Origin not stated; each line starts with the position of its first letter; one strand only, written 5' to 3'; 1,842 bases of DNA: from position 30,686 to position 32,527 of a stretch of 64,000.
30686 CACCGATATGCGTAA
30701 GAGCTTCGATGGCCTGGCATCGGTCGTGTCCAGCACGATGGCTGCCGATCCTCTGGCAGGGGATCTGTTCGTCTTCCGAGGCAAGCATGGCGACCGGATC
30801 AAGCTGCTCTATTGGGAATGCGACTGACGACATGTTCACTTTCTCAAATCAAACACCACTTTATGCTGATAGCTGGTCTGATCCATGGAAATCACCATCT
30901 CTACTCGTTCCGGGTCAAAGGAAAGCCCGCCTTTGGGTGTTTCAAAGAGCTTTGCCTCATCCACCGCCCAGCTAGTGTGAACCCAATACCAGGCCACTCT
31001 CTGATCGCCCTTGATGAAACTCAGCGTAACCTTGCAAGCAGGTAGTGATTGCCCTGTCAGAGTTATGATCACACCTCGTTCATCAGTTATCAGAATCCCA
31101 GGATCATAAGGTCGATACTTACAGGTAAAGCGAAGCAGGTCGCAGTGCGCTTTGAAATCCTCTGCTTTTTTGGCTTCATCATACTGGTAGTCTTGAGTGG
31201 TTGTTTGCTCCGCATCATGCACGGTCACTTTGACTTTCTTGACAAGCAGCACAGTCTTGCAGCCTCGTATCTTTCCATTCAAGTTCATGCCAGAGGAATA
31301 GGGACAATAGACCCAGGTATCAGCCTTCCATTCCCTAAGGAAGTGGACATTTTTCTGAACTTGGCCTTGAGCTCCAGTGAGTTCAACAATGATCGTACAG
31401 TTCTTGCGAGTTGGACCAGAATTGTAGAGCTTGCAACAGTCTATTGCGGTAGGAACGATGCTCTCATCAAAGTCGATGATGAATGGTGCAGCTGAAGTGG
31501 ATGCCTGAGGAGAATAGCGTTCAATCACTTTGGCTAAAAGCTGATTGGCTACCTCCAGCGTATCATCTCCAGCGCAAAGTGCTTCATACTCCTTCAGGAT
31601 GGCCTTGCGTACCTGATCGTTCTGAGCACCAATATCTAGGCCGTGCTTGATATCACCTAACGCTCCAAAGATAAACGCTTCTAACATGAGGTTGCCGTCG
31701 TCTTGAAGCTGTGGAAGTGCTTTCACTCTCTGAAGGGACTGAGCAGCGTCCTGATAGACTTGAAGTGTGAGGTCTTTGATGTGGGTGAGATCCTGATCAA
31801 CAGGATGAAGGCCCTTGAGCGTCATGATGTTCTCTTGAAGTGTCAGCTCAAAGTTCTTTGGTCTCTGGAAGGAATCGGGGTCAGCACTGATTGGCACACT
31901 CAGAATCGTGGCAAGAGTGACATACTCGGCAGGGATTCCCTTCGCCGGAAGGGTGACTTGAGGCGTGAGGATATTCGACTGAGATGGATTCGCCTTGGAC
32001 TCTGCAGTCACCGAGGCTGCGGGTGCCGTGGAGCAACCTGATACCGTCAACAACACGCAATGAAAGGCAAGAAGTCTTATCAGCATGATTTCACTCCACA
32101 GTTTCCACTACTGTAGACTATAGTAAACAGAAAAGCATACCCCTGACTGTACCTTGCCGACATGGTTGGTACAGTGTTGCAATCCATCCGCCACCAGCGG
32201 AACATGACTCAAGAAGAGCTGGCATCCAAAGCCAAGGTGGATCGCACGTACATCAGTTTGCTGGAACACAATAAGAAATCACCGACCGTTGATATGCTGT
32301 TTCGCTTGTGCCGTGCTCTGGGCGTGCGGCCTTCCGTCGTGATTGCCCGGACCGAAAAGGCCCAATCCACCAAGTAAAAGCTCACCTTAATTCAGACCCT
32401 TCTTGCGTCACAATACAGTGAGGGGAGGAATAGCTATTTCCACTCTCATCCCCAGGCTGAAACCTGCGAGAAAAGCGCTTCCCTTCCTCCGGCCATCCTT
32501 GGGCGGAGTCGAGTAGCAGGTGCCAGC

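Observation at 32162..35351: Ubiquitin-like conjugation cassette 1 (Ubl - E2 - JAMM - E1) on an integrase-bounded island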

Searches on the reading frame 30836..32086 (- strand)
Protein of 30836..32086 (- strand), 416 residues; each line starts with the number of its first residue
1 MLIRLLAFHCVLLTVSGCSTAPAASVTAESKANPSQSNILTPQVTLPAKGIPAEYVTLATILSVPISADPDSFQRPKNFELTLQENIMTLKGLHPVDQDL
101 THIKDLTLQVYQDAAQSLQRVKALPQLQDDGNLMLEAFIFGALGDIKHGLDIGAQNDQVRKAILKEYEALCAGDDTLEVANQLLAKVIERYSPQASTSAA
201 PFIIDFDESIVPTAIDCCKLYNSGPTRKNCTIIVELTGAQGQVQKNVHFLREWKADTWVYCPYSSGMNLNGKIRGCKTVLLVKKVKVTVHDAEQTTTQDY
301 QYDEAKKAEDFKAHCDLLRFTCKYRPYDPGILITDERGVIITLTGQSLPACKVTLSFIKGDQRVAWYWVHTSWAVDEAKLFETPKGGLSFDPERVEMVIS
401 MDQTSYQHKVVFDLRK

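Call 3: search_protein_families(library=pfam, proteins=[window:30836-32086:-], max_evalue=1)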
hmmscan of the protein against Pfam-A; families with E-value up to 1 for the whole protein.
window:30836-32086:- (416 aa): 0 families

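Call 4: search_protein_families(library=padloc, proteins=[window:30836-32086:-], max_evalue=1)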
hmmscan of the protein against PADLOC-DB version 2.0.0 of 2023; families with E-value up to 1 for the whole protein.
window:30836-32086:- (416 aa): 0 families

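Call 5: search_protein_families(library=ncbifam, proteins=[window:30836-32086:-], max_evalue=1)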
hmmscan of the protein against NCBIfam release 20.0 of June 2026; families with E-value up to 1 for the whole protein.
window:30836-32086:- (416 aa): 0 families

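Call 67: search_protein_families(library=phrogs, proteins=[window:30836-32086:-], max_evalue=0.01)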
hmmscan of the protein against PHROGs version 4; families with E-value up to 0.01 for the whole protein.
window:30836-32086:- (416 aa): 0 families

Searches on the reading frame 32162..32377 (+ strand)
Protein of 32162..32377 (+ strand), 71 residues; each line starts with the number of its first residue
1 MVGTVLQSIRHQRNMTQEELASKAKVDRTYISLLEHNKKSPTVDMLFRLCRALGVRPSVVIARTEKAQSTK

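Call 3: search_protein_families(library=pfam, proteins=[window:32162-32377:+], max_evalue=1)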
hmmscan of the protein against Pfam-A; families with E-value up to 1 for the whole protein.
window:32162-32377:+ (71 aa): 8 families
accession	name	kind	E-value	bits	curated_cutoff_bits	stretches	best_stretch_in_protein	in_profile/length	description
PF01381.28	HTH_3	-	1e-14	54.7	23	1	7-58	2-53/55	Helix-turn-helix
PF12844.13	HTH_19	-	1.1e-11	44.9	30.2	1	6-61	4-59/64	Helix-turn-helix domain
PF13560.12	HTH_31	-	1.6e-09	38.4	27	1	3-57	3-58/64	Helix-turn-helix domain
PF13443.12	HTH_26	-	2.6e-08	34.4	22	1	6-58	2-55/63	Cro/C1-type HTH DNA-binding domain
PF01047.28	MarR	-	0.00042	20.6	24.6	1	5-32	8-35/59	MarR family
PF13413.12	HTH_25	-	0.00089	19.5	24.6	1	6-38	2-34/62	Helix-turn-helix domain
PF13744.12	HTH_37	-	0.006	16.8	27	1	6-61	23-79/80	Helix-turn-helix domain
PF06418.20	CTP_synth_N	-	0.19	11.5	26.1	1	7-68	154-215/265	CTP synthase N-terminus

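Call 4: search_protein_families(library=padloc, proteins=[window:32162-32377:+], max_evalue=1)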
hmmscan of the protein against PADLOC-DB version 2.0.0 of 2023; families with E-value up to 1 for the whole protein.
window:32162-32377:+ (71 aa): 23 families
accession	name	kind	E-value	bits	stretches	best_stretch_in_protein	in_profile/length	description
PDLC02926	HTH_VI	-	7.2e-17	59.4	1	1-68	1-68/92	-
PDLC03665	Control_protein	-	1.7e-11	42.3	1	3-61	10-69/77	control protein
PDLC03668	Control_protein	-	1.3e-10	39.7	1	2-57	9-64/79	control protein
PDLC04142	capH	-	4.3e-10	38.6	1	3-67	8-72/103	capH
PDLC03954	RmrA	-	3.3e-09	34.2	1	3-68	12-77/380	-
PDLC03666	Control_protein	-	2.2e-08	32.4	1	3-60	8-65/77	control protein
PDLC03944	RmrA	-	1e-07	29.4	1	3-54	8-59/384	-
PDLC03951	RmrA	-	1.6e-07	28.6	1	5-67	12-74/400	-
PDLC03952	RmrA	-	7.8e-07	26.3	1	5-55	26-76/395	-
PDLC03949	RmrA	-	2.5e-06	24.6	1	6-59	7-60/363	-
PDLC03671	Control_protein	-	1.2e-05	23.4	1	6-56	19-69/84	control protein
PDLC03943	RmrA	-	3.1e-05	21.2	1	3-64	4-65/370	-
PDLC03948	RmrA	-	3.7e-05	20.8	1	6-61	13-68/397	-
PDLC03955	RmrA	-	4.8e-05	20.8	1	6-56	25-75/371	-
PDLC03536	REase_II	-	7.2e-05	20.5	1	9-55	18-64/237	Type II restriction enzyme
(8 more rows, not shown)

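Call 5: search_protein_families(library=ncbifam, proteins=[window:32162-32377:+], max_evalue=1)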
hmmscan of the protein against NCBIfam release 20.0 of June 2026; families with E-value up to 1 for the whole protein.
window:32162-32377:+ (71 aa): 24 families
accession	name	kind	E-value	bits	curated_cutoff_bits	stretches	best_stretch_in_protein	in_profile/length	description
TIGR03070.1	couple_hipB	subfamily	2.5e-10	40.1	71.65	1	2-55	3-56/58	type II toxin-antitoxin system Y4mF family antitoxin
NF041951.1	phage_RstR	subfamily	9.3e-09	35.5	80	1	3-67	4-68/108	RstR family transcriptional repressor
NF007271.0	PRK09726.1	equivalog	2.3e-07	30.7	79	1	5-68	16-79/88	type II toxin-antitoxin system antitoxin HipB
NF006015.0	PRK08154.1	subfamily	3.3e-07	29.8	204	1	2-68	31-97/314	anaerobic benzoate catabolism transcriptional regulator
NF038139.1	Reg_Aceta_RamB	equivalog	1.1e-06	27.6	700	1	2-58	3-59/465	acetate metabolism transcriptional regulator RamB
NF041677.1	trans_regClgR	equivalog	1.5e-06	28.2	170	1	2-64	9-71/113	transcriptional regulator ClgR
TIGR00270.2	TIGR00270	equivalog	2.7e-06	27.3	110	1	5-56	79-130/159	multiprotein bridging factor aMBF1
TIGR02607.1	antidote_HigA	equivalog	1.1e-05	25.1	47.7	1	11-58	17-64/81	HigA family addiction module antitoxin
NF007257.0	PRK09706.1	subfamily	1.5e-05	24.8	101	1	2-62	6-66/135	transcriptional repressor DicA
NF007408.0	PRK09943.1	equivalog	2.1e-05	24.2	211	1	3-68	9-74/185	HTH-type transcriptional regulator PuuR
NF047948.1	male_kill_WMK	equivalog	3.9e-05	23.2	300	1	3-66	164-227/300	WO male-killing family protein Wmk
NF010465.0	PRK13890.1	equivalog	8.4e-05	22.7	96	1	8-64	12-68/121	conjugal transfer protein TrbA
NF003162.0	PRK04140.1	equivalog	8.7e-05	21.7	263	1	3-55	128-180/317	transcriptional regulator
NF041575.1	antitoxPezA_Strep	equivalog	0.00012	22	290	1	1-56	1-56/158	type II toxin-antitoxin system antitoxin PezA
NF052239.1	antitox_spr1629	equivalog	0.00042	19.5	335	1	2-64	3-65/377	spr1629 family repressor/antitoxin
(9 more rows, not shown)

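Call 67: search_protein_families(library=phrogs, proteins=[window:32162-32377:+], max_evalue=0.01)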
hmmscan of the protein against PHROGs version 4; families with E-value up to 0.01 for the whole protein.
window:32162-32377:+ (71 aa): 27 families (the best 25 are shown)
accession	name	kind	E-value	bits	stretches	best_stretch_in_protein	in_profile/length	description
phrog_1373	-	transcription regulation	1.6e-13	52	1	5-69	67-131/166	transcriptional regulator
phrog_3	-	transcription regulation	1.4e-12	49.2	1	2-61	89-146/430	transcriptional repressor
phrog_2439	-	transcription regulation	1.7e-11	44.6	1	3-64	9-70/367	transcriptional regulator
phrog_5823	-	transcription regulation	6.6e-11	43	1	3-70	8-76/404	transcriptional regulator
phrog_8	-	transcription regulation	6.7e-10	39.9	1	10-63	166-218/346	transcriptional regulator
phrog_2339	-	DNA, RNA and nucleotide metabolism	3.1e-09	37.7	1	4-65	28-90/98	HTH DNA binding protein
phrog_4836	-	transcription regulation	4e-08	34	1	5-68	76-142/194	CII-like regulator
phrog_4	-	transcription regulation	2.6e-07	31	1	6-65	141-196/400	transcriptional repressor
phrog_7241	-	transcription regulation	3.5e-07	31.3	1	6-58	66-118/122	transcriptional regulator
phrog_2104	-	unknown function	4.5e-06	27.8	1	6-62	44-99/103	-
phrog_2967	-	transcription regulation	5.7e-06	27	1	6-62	15-71/225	transcriptional regulator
phrog_1381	-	moron, auxiliary metabolic gene and host takeover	7.2e-06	26.5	1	2-59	13-71/264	plasmid antitoxin with HTH domain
phrog_4031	-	unknown function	1.7e-05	24.5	1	5-61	522-579/626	-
phrog_2328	-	transcription regulation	0.00018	22.3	1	6-58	20-72/128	transcriptional repressor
phrog_25488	-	unknown function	0.00036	21.3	1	8-69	14-73/197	-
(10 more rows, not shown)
